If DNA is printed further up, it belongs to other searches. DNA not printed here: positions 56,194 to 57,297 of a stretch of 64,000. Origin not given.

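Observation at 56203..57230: GC-rich YfiH/PgeF-family gene cassette bounded by ~45-bp direct repeats: likely horizontal acquisition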

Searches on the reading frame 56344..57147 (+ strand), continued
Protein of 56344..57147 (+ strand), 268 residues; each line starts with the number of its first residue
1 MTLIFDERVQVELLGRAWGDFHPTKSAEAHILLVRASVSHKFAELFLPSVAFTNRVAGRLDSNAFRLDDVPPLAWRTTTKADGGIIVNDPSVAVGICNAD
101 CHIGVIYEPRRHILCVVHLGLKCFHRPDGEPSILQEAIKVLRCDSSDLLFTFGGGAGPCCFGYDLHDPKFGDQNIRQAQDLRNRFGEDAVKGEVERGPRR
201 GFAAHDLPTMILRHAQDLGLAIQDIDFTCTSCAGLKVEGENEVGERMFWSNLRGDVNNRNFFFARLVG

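Call 77: search_protein_representatives(alignment_id=A2)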
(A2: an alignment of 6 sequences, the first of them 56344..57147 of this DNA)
Query: 6 sequences, 269 profile positions. Proteins with E-value up to 0.001 (for the whole library): 920; up to 1e-10: 183; up to 1e-30: 53. The best 150 are listed.
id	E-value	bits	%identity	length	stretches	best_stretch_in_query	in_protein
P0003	7.7e-132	454.9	-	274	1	3-269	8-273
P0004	4.4e-118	409.8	-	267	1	2-269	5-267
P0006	5.1e-100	350.6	-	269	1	1-268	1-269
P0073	6.0e-78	278.2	-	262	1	3-267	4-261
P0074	7.3e-71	255.0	-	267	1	9-268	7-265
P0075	2.5e-67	243.4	-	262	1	3-268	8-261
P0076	4.4e-61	222.9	-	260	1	1-267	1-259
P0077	5.0e-59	216.1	-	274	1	3-266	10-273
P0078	4.2e-54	200.0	-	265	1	2-267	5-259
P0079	1.5e-53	198.2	-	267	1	3-254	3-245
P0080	1.9e-51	191.3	-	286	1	4-267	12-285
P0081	2.5e-51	190.9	-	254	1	1-256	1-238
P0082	3.5e-50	187.1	-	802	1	8-267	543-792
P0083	6.8e-50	186.2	-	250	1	1-268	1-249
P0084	1.3e-49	185.2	-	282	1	3-265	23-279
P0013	1.8e-26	109.4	-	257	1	14-235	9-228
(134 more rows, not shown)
